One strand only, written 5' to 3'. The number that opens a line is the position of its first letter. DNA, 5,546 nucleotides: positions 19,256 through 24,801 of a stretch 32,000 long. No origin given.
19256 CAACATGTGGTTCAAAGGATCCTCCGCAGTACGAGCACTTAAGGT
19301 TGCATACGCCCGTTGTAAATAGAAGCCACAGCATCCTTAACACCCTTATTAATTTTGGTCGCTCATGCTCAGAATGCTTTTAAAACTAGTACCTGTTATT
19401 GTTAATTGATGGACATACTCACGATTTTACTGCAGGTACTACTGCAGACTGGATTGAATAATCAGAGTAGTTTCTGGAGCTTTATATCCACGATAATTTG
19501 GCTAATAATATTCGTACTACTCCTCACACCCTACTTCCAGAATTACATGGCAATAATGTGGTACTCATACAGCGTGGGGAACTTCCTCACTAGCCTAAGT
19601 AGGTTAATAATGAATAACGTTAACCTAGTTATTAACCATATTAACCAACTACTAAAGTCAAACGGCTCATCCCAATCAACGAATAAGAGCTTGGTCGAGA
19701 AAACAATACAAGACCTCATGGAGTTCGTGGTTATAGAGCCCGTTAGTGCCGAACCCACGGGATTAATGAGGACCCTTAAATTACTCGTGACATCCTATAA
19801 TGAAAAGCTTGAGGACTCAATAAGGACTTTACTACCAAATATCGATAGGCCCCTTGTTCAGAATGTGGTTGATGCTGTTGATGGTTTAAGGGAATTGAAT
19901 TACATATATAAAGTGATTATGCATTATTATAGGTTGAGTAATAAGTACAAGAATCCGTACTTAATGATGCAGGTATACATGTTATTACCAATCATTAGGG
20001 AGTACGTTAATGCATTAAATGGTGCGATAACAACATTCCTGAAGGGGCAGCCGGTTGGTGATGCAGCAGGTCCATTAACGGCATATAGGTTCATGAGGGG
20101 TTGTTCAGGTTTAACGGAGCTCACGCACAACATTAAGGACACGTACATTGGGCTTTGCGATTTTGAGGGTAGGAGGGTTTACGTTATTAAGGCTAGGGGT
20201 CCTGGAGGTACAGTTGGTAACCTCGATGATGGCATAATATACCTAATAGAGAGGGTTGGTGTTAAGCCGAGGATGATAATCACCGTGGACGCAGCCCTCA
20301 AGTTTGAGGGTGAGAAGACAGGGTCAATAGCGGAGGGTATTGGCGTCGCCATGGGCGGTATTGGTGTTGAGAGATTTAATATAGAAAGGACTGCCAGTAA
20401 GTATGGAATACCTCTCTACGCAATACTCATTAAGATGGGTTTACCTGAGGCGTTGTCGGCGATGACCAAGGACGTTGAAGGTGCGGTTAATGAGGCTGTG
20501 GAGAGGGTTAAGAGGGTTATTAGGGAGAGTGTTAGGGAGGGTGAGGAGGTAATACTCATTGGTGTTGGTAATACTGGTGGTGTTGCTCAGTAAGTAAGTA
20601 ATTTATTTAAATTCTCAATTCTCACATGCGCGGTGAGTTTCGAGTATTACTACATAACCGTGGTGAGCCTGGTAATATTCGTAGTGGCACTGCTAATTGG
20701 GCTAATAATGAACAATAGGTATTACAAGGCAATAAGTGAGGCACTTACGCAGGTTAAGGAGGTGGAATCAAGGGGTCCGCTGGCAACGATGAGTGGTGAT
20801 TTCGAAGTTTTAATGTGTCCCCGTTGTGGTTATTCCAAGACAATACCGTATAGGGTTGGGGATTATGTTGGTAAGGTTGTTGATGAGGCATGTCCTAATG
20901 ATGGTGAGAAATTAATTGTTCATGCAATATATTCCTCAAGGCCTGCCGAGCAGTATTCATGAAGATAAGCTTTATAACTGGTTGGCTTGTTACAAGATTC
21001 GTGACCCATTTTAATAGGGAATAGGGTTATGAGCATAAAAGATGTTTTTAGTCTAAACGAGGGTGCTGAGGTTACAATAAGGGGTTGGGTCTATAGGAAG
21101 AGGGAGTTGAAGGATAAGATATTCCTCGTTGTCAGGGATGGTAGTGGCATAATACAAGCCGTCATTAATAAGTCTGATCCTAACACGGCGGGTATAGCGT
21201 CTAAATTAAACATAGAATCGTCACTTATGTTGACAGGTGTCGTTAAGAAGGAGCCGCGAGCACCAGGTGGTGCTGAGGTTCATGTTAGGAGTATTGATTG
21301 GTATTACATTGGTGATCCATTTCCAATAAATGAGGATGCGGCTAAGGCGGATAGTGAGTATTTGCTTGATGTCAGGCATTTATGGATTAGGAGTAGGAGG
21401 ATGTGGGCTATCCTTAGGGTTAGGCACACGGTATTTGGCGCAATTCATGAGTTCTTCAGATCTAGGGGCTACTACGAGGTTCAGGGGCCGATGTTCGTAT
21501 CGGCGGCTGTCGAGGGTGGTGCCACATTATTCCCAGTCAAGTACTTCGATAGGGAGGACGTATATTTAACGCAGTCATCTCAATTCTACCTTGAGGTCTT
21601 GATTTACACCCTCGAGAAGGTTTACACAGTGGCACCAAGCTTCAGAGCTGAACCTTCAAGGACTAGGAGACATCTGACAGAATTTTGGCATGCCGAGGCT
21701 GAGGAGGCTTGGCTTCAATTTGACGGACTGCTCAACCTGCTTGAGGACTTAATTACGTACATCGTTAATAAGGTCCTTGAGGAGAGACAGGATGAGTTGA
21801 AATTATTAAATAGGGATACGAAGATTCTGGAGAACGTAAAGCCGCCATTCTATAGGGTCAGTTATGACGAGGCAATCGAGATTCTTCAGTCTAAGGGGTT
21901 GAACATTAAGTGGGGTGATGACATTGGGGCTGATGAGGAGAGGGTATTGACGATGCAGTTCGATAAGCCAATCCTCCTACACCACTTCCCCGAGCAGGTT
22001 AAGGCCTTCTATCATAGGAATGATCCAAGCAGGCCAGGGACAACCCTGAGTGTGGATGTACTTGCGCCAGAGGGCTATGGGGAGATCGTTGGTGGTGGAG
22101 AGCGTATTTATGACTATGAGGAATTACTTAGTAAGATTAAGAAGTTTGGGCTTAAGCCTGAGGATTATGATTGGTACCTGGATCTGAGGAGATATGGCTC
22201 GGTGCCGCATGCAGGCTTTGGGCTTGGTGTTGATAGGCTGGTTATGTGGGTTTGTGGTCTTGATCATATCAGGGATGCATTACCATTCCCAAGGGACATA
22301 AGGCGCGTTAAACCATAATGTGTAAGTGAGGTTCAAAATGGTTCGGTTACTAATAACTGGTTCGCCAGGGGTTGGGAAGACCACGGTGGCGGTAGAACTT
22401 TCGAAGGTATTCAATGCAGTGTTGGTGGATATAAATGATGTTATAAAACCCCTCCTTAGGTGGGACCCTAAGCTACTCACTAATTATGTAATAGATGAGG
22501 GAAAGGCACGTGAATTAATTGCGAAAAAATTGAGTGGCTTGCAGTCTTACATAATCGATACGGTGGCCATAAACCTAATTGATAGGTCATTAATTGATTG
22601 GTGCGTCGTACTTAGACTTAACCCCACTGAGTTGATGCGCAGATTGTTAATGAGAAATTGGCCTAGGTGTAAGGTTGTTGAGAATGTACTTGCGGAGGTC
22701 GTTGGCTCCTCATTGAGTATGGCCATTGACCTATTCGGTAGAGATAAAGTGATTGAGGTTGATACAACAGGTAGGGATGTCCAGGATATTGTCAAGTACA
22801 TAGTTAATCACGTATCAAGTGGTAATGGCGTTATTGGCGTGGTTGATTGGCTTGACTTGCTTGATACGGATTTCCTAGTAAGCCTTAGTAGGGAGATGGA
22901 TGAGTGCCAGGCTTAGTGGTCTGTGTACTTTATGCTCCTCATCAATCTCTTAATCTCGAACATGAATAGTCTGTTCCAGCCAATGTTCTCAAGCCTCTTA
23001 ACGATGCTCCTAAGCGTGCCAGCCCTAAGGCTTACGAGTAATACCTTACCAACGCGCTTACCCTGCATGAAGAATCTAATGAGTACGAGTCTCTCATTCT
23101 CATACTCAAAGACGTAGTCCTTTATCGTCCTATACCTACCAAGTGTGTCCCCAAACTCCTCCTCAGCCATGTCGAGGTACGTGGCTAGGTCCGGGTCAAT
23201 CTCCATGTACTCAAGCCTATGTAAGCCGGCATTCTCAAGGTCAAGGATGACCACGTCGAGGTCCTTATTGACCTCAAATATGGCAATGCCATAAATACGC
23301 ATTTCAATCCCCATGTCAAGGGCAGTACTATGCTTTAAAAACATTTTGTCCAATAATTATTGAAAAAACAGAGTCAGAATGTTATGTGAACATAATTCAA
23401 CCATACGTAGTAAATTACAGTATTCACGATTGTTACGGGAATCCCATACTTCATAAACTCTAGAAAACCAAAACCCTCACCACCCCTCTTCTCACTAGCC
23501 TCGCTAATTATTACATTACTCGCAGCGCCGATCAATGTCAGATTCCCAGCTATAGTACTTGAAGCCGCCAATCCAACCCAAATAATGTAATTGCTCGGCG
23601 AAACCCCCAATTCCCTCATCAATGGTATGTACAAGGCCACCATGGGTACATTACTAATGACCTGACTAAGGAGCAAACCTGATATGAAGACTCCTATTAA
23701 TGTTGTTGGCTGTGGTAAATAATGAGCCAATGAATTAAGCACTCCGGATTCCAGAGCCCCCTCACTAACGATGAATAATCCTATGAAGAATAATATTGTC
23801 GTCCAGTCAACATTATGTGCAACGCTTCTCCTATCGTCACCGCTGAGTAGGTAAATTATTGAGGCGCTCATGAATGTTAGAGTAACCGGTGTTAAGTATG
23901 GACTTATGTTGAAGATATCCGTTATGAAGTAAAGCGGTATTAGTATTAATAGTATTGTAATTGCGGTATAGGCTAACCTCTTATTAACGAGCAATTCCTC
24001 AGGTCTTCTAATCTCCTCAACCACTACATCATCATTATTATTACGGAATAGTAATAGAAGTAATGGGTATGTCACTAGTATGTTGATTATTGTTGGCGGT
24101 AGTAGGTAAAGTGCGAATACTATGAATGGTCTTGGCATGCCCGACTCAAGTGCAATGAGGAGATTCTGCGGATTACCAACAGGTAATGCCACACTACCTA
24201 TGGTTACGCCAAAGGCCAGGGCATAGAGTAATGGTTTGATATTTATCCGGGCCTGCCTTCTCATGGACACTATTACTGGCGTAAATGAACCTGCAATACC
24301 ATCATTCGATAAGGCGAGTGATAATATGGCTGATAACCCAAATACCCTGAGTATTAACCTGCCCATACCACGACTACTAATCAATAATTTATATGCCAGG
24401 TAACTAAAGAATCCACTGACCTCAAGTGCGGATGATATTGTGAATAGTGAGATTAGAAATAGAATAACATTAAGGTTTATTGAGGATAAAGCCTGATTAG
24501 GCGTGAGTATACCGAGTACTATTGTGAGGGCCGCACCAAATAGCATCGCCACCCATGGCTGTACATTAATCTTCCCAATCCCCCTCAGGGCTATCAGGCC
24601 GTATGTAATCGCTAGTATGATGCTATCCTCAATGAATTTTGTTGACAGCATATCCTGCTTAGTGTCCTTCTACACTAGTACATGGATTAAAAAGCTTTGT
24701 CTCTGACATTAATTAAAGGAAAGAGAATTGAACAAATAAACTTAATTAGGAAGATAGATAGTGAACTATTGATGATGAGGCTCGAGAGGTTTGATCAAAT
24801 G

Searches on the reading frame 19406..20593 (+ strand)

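Call 62: search_protein_families(library=pfam, proteins=[window:19406-20593:+], max_evalue=0.00001)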
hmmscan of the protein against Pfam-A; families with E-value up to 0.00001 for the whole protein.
window:19406-20593:+ (395 aa): 2 families
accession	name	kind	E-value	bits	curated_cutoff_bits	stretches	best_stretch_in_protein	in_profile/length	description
PF23542.1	DUF1512_C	-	1.1e-68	231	25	1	217-394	1-175/175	Domain of unknown function (DUF1512) C-terminal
PF07431.17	DUF1512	-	6.5e-54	182.7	25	1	27-213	2-177/177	Protein of unknown function (DUF1512) N-terminal domain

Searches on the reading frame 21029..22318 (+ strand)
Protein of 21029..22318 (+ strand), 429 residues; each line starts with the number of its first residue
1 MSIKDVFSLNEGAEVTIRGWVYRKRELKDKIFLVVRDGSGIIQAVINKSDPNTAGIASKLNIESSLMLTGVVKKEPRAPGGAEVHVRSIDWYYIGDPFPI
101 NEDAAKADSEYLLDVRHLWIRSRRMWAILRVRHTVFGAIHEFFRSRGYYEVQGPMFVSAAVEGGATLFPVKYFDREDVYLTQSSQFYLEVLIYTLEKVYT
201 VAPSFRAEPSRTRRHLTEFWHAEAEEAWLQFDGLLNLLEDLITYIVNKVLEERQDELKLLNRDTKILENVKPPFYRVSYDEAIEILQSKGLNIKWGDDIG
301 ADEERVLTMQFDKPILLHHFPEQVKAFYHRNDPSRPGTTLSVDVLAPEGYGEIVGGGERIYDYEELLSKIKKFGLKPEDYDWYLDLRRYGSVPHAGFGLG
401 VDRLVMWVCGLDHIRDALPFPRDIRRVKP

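Call 63: search_protein_families(library=pfam, proteins=[window:21029-22318:+], max_evalue=0.00001)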
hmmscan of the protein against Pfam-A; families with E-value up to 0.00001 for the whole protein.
window:21029-22318:+ (429 aa): 2 families
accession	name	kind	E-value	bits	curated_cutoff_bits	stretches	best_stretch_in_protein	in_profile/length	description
PF00152.25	tRNA-synt_2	-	1.3e-76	258.1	25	1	109-423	2-307/308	tRNA synthetases class II (D, K and N)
PF01336.31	tRNA_anti-codon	-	5.8e-14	52.2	27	1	15-89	1-72/75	OB-fold nucleic acid binding domain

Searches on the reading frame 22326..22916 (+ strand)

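Call 63: search_protein_families(library=pfam, proteins=[window:22326-22916:+], max_evalue=0.00001)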
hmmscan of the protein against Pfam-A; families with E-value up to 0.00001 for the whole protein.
window:22326-22916:+ (196 aa): 1 family
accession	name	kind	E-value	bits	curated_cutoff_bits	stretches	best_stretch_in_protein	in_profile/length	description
PF13238.12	AAA_18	-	1.2e-15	58.6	29.4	1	9-126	2-127/128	AAA domain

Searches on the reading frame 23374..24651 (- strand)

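Call 63: search_protein_families(library=pfam, proteins=[window:23374-24651:-], max_evalue=0.00001)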
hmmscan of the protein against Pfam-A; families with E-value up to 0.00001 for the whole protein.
window:23374-24651:- (425 aa): 2 families
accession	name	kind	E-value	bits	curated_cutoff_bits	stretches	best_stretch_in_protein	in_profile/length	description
PF03600.22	CitMHS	-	3.1e-64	217.7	31.9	2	30-350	9-319/336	Citrate transporter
PF02040.21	ArsB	-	2.3e-13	50.8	22.2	1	37-416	27-417/423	Arsenical pump membrane protein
